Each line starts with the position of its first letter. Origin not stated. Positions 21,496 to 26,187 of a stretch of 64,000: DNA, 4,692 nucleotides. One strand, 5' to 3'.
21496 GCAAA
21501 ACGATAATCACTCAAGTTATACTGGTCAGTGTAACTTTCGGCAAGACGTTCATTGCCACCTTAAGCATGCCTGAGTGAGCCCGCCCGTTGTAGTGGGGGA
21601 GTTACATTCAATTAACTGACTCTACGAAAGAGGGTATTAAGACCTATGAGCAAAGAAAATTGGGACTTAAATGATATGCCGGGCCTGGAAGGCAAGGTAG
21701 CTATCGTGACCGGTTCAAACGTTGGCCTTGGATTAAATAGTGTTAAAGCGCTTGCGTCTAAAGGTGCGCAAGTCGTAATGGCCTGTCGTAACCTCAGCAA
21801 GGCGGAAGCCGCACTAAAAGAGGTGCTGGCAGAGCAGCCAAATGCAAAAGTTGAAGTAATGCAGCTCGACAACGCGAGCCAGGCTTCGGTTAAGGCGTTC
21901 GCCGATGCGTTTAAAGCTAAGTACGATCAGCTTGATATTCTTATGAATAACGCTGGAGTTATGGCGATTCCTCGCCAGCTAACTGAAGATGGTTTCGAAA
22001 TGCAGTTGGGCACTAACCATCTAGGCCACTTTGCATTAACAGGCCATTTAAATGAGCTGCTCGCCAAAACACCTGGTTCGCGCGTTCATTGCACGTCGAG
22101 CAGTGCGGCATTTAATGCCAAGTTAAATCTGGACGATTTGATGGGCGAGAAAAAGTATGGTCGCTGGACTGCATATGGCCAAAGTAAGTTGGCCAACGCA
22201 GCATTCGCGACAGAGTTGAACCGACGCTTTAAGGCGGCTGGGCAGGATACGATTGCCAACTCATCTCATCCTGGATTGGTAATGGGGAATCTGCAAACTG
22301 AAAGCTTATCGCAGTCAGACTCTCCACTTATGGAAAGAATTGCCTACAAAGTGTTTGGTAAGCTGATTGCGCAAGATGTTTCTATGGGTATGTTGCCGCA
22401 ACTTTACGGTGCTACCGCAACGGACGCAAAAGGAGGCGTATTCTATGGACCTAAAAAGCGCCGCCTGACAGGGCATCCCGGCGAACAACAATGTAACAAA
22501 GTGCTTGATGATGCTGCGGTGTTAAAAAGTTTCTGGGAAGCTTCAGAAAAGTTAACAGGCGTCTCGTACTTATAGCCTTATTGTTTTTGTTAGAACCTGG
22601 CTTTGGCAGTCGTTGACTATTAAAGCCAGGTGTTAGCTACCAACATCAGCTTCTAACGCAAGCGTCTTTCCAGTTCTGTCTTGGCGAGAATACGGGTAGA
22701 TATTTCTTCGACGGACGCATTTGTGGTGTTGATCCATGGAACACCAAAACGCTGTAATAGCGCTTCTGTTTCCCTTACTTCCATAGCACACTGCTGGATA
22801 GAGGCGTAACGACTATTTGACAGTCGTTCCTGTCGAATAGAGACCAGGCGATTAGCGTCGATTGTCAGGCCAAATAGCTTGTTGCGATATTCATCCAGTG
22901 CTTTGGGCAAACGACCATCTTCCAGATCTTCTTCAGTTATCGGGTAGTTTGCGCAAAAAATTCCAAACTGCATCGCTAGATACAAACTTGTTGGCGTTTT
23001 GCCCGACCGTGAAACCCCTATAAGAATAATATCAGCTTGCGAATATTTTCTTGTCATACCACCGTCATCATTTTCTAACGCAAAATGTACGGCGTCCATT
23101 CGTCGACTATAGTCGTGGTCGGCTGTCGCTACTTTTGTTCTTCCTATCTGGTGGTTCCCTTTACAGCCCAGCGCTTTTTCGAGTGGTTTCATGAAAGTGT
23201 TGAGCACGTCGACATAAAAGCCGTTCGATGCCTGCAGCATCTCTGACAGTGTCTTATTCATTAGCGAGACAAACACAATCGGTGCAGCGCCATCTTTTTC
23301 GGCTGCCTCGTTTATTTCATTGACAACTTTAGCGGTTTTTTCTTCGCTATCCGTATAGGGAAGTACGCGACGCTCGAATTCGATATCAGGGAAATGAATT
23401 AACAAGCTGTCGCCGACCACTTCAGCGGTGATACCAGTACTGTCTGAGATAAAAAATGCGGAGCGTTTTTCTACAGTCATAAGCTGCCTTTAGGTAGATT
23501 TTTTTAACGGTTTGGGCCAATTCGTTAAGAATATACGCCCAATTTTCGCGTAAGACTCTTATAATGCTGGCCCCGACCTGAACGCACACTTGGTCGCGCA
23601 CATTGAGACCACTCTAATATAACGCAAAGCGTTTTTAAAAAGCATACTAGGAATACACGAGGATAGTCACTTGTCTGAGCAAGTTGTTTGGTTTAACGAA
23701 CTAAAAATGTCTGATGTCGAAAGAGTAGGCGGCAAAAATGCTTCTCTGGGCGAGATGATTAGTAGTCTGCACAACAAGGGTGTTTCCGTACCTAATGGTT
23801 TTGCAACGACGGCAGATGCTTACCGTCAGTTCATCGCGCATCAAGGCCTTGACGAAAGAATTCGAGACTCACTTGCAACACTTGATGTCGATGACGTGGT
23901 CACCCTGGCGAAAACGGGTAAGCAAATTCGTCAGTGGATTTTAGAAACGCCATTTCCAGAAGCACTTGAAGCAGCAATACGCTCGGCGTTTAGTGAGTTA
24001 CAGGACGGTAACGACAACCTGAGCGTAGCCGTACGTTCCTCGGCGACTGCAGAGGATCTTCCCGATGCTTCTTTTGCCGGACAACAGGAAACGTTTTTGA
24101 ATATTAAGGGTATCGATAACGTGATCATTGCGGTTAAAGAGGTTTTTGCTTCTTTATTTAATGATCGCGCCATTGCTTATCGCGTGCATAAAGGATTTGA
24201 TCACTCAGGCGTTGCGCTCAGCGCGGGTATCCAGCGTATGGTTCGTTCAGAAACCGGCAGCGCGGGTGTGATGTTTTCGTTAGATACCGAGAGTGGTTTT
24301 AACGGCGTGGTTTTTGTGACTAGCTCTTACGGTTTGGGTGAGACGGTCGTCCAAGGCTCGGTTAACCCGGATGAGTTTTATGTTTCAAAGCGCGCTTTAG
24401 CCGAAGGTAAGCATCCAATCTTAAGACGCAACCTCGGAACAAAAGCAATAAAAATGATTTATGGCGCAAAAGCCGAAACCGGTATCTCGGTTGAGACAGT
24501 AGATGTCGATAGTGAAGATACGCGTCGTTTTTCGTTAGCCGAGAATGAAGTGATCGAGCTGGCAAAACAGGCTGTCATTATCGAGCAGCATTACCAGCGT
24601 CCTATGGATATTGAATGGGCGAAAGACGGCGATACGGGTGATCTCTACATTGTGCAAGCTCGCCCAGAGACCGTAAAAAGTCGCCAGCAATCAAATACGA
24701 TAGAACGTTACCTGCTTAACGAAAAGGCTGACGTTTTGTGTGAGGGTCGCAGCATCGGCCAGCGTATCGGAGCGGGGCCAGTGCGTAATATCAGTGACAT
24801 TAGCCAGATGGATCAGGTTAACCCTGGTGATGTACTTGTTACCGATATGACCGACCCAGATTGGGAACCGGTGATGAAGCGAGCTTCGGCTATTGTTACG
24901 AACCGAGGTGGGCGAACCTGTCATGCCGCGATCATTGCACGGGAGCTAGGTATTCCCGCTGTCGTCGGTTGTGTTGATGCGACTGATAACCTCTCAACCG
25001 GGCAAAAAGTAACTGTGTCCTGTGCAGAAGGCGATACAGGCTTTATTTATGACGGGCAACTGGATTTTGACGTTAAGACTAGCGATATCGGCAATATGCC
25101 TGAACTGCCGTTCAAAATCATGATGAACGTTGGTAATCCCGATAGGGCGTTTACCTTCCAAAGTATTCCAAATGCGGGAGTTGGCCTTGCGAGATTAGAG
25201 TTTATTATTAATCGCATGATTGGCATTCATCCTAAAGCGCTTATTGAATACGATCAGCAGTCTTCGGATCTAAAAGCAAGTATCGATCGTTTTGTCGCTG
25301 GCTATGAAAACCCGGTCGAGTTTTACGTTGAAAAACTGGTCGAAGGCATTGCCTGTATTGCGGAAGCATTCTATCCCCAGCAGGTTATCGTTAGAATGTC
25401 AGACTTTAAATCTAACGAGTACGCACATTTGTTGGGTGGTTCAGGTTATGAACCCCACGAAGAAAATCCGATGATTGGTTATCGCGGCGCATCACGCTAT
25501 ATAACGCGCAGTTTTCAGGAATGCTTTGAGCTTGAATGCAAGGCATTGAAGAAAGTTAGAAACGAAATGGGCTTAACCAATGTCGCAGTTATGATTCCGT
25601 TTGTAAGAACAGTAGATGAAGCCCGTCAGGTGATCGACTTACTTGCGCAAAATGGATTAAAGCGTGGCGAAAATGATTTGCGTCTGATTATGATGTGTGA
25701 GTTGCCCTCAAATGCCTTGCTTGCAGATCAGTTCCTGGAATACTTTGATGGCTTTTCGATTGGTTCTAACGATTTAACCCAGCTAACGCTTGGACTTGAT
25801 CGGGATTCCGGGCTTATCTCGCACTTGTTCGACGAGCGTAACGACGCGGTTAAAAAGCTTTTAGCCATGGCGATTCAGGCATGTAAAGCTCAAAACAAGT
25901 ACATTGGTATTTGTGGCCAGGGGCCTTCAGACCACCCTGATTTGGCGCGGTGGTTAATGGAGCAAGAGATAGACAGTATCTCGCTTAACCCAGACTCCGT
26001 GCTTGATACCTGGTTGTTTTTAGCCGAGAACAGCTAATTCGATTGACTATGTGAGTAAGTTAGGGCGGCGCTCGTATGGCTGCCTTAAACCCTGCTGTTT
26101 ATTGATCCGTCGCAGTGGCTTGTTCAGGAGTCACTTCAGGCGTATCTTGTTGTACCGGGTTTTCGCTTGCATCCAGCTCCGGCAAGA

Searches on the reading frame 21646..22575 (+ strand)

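Call 10: search_protein_families(library=pfam, proteins=[window:21646-22575:+], max_evalue=0.001)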
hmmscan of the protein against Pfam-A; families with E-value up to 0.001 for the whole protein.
window:21646-22575:+ (309 aa): 4 families
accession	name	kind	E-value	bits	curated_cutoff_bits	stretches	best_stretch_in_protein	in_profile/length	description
PF00106.31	adh_short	-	2.5e-25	89.5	26.6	1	17-220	1-190/195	short chain dehydrogenase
PF13561.12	adh_short_C2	-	5.1e-16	59.4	27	1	26-156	6-135/236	Enoyl-(Acyl carrier protein) reductase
PF08659.16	KR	-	3.8e-08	33.9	22.6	1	20-155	4-139/180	KR domain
PF01370.27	Epimerase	-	2.1e-05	24.5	20.9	1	20-195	2-160/240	NAD dependent epimerase/dehydratase family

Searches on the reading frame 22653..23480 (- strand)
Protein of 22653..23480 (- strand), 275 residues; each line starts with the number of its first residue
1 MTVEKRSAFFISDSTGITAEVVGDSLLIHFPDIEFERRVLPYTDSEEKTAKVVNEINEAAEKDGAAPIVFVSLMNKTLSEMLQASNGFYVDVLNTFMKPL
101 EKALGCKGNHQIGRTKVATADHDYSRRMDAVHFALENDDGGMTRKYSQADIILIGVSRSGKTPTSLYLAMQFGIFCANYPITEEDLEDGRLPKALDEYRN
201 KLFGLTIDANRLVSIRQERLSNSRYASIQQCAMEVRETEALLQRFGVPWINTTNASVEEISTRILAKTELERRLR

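Call 10: search_protein_families(library=pfam, proteins=[window:22653-23480:-], max_evalue=0.001)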
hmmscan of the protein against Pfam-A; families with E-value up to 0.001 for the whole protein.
window:22653-23480:- (275 aa): 1 family
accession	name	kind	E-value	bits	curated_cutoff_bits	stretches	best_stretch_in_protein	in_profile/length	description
PF03618.20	Kinase-PPPase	-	4.9e-78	262.8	23.5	1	9-265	2-256/256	Kinase/pyrophosphorylase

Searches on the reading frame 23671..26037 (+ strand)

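Call 10: search_protein_families(library=pfam, proteins=[window:23671-26037:+], max_evalue=0.001)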
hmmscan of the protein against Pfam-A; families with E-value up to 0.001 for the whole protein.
window:23671-26037:+ (788 aa): 3 families
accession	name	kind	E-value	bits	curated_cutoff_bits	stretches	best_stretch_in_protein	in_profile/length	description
PF01326.24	PPDK_N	-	1.1e-126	423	27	1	17-344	2-320/328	Pyruvate phosphate dikinase, AMP/ATP-binding domain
PF02896.24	PEP-utilizers_C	-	1.2e-61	208.9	22.8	1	481-780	20-284/293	PEP-utilising enzyme, PEP-binding domain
PF00391.29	PEP-utilizers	-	3.8e-28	97.3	23.1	1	384-454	2-72/72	PEP-utilising enzyme, mobile domain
